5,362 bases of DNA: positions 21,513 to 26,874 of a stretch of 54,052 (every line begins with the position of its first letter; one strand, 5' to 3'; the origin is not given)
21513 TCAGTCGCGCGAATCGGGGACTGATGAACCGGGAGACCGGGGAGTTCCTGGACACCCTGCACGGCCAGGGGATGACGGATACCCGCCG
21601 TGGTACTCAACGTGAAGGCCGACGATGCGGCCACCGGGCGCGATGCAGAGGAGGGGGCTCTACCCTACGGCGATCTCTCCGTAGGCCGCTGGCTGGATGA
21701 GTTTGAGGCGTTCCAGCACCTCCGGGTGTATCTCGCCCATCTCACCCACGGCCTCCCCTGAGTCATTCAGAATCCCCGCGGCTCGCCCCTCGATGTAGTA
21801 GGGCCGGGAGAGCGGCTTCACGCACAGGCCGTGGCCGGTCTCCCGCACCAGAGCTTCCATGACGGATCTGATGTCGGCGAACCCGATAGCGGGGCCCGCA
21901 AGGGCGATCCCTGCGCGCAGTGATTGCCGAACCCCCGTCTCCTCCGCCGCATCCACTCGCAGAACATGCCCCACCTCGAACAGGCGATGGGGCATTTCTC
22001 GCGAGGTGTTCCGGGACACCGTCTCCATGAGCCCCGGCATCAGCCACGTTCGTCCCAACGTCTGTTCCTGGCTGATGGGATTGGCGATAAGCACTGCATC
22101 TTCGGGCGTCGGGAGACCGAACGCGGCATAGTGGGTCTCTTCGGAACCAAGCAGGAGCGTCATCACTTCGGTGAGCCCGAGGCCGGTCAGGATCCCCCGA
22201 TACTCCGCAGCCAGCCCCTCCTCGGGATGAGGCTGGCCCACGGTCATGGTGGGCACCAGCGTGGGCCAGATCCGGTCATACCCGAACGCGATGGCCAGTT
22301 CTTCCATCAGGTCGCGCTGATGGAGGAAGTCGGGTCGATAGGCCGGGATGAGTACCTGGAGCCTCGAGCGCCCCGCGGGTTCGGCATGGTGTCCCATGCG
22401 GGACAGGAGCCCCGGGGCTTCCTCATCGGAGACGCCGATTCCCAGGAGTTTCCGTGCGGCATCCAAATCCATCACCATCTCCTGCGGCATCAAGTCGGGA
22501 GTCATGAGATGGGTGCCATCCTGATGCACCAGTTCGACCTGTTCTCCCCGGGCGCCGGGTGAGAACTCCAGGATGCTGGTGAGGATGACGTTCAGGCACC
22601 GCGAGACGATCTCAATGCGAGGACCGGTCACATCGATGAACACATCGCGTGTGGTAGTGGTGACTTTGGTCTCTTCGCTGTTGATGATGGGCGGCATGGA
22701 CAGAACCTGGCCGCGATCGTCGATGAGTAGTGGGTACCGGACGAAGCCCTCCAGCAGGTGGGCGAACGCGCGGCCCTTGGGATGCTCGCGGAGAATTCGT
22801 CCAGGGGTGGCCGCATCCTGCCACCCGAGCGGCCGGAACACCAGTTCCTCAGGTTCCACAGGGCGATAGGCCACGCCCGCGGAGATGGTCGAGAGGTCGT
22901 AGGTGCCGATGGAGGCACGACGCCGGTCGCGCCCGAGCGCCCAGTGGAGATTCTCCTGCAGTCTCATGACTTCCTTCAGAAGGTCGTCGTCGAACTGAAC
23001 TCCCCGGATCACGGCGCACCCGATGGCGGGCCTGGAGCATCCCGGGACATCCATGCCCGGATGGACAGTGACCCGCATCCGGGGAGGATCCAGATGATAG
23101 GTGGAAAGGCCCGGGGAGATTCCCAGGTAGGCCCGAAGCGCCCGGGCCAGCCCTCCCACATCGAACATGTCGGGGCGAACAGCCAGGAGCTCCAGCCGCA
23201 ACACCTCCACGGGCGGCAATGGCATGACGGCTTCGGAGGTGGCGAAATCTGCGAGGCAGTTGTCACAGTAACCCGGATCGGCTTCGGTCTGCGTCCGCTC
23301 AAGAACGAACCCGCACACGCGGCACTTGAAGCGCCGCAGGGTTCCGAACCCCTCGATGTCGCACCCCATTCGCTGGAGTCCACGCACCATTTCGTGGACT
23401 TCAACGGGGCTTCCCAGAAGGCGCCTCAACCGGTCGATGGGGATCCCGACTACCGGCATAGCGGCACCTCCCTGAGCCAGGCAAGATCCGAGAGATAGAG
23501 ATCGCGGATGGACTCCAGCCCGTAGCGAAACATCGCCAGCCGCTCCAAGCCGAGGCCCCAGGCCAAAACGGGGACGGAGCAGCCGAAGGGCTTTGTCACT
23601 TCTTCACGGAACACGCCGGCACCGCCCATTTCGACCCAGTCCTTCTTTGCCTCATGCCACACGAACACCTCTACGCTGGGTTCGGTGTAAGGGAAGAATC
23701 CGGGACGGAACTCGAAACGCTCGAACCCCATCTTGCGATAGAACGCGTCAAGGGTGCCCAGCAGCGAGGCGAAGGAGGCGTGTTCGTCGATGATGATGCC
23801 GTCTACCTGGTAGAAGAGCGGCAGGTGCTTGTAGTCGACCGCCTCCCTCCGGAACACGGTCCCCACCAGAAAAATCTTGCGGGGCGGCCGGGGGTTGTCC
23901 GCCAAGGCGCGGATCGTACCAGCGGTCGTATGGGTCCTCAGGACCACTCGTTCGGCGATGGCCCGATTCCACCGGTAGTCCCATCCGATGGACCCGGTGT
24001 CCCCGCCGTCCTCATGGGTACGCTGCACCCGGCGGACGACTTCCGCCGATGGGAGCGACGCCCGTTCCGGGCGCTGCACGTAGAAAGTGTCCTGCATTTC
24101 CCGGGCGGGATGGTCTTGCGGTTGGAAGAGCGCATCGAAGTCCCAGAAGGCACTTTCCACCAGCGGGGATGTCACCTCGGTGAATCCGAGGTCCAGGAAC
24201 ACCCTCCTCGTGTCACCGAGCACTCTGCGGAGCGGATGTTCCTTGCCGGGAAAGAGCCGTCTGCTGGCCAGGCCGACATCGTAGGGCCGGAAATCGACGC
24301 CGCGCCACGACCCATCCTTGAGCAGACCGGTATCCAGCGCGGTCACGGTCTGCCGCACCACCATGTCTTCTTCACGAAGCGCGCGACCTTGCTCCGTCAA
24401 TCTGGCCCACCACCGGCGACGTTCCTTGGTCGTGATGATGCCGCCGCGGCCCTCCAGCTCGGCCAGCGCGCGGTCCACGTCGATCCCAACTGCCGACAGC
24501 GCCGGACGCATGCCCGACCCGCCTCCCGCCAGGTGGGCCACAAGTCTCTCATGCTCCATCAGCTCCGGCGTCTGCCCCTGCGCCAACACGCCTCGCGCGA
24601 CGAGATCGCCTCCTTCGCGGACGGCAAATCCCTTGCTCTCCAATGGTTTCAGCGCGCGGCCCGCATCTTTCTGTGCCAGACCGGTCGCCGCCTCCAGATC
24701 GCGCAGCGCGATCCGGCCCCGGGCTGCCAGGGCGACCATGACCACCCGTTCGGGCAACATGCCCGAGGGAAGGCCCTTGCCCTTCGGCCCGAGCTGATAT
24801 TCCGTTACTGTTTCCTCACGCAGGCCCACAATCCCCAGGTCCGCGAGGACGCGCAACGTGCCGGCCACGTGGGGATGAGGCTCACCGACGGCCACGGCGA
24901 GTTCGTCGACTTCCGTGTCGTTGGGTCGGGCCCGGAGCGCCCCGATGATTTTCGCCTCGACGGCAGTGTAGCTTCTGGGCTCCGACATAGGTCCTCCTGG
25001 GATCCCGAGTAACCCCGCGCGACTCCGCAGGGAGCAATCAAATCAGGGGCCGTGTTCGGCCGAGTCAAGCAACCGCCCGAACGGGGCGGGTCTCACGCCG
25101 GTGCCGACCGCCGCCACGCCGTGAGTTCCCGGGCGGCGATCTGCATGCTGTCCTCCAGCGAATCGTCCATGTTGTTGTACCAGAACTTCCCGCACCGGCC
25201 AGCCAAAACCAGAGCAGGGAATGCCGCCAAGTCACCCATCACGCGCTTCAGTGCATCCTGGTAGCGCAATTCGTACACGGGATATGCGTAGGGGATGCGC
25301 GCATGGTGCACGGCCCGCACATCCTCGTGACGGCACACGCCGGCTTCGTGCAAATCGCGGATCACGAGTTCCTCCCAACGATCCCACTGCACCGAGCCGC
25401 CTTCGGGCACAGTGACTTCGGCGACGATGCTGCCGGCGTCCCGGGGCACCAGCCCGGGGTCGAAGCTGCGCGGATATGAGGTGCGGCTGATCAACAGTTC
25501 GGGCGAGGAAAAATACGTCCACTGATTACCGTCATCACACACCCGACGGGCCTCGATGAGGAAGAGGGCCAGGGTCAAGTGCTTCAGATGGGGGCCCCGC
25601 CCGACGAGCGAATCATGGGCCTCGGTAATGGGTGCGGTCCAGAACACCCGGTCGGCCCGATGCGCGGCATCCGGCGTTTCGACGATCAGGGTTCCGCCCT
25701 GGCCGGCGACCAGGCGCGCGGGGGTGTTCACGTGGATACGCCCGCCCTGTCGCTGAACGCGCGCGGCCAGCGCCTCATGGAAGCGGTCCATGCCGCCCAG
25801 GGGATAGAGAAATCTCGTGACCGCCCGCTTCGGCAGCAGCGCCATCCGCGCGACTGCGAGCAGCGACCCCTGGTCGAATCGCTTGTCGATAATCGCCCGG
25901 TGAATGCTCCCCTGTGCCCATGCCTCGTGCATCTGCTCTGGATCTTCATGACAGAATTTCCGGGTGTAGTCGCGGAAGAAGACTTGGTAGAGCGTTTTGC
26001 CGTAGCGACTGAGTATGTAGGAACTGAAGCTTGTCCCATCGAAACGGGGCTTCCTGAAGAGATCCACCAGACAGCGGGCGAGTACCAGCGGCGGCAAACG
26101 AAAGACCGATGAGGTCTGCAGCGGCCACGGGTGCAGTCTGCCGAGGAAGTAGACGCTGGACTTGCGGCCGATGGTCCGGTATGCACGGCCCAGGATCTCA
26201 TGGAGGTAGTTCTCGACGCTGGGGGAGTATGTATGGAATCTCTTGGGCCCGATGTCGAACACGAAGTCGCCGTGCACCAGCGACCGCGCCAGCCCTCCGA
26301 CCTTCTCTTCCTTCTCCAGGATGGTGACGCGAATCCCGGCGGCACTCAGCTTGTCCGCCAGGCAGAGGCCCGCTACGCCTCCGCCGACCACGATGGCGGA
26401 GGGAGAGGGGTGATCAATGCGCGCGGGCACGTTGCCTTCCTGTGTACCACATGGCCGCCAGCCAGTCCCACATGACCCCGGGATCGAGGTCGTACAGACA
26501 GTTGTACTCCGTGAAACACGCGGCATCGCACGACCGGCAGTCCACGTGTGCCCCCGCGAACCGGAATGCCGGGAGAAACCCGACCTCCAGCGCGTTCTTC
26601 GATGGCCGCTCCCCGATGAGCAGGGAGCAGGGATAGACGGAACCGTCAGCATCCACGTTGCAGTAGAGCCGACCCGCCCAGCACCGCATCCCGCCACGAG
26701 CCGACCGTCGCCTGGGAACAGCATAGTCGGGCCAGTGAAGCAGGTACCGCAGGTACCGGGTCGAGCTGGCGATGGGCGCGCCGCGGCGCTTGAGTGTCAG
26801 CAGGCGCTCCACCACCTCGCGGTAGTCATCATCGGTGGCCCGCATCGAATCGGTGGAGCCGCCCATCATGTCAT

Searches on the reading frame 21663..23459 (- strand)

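Call 17: search_protein_families(library=pfam, proteins=[window:21663-23459:-], max_evalue=0.01)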
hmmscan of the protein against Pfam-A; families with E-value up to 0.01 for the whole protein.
window:21663-23459:- (599 aa): 5 families
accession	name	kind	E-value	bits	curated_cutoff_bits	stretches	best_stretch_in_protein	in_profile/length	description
PF17759.6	tRNA_synthFbeta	-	8.7e-38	130.4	22.4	1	404-596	9-212/214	Phenylalanyl tRNA synthetase beta chain CLM domain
PF03484.21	B5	-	8.6e-20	71.2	28.6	1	330-394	3-67/67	tRNA synthetase B5 domain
PF03483.22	B3_4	-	3.8e-06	27.1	29.3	1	183-287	52-137/174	B3/4 domain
PF01409.25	tRNA-synt_2d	-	0.0018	18.3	19.8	1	454-587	66-206/246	tRNA synthetases class II core domain (F)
PF18262.7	PhetRS_B1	-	0.0041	17.8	26.8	0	83-113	52-82/83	Phe-tRNA synthetase beta subunit B1 domain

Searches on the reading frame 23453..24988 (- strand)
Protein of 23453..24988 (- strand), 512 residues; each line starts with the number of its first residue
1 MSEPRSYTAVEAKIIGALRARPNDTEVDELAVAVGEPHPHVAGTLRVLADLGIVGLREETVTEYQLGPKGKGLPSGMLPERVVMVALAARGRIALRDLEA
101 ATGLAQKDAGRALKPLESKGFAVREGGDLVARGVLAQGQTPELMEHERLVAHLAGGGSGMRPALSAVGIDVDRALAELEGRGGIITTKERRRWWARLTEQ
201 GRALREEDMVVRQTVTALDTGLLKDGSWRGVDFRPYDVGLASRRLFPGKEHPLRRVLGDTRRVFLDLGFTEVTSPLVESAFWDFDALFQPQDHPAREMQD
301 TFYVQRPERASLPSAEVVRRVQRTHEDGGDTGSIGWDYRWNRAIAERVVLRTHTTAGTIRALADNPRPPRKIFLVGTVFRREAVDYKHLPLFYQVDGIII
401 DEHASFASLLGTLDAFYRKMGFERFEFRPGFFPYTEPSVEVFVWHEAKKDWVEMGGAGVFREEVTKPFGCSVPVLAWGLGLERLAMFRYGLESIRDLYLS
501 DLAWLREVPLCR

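Call 17: search_protein_families(library=pfam, proteins=[window:23453-24988:-], max_evalue=0.01)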
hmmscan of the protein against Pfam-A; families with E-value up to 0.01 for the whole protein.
window:23453-24988:- (512 aa): 5 families
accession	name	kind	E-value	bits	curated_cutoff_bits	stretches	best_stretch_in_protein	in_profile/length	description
PF01409.25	tRNA-synt_2d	-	3.5e-87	292.4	19.8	1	236-507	2-245/246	tRNA synthetases class II core domain (F)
PF00152.25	tRNA-synt_2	-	9.7e-05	22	25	0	476-497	280-301/308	tRNA synthetases class II (D, K and N)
PF01978.25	TrmB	-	0.0001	22.5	25.6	0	25-65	23-63/68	Sugar-specific transcriptional regulator TrmB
PF09339.16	HTH_IclR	-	0.0022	18.2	22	0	13-54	7-48/52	IclR helix-turn-helix domain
PF17759.6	tRNA_synthFbeta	-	0.0047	16.9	22.4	0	345-476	69-209/214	Phenylalanyl tRNA synthetase beta chain CLM domain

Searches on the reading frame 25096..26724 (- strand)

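Call 17: search_protein_families(library=pfam, proteins=[window:25096-26724:-], max_evalue=0.01)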
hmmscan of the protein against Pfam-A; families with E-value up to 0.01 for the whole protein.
window:25096-26724:- (543 aa): 11 families
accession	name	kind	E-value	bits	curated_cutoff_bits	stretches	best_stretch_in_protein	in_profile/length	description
PF01593.30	Amino_oxidase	-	4.5e-19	69.5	19.8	1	117-370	1-260/443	Flavin containing amine oxidoreductase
PF13450.12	NAD_binding_8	-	2.6e-15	56.9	21.9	1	112-176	1-67/68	NAD(P)-binding Rossmann-like domain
PF01266.30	DAO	-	2e-08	34.6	27.9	1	110-362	2-200/353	FAD dependent oxidoreductase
PF01494.25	FAD_binding_3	-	1.6e-05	24.8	22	1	110-149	4-43/349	FAD binding domain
PF07992.20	Pyr_redox_2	-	0.00025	21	26.1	1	109-142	144-177/291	Pyridine nucleotide-disulphide oxidoreductase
PF00890.30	FAD_binding_2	-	0.00026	20.8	20.4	1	110-144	2-36/414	FAD binding domain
PF03486.20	HI0933_like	-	0.00058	19.8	50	1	110-143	3-36/244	HI0933-like protein Rossmann domain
PF00070.33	Pyr_redox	-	0.0012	19.7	22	1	110-142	2-34/82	Pyridine nucleotide-disulphide oxidoreductase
PF12831.13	FAD_oxidored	-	0.0012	18.6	27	1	111-148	3-40/416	FAD dependent oxidoreductase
PF05834.18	Lycopene_cycl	-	0.0017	17.9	23.4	1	111-142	3-36/380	Lycopene cyclase protein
PF13738.12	Pyr_redox_3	-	0.0079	15.9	30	0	111-142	1-33/305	Pyridine nucleotide-disulphide oxidoreductase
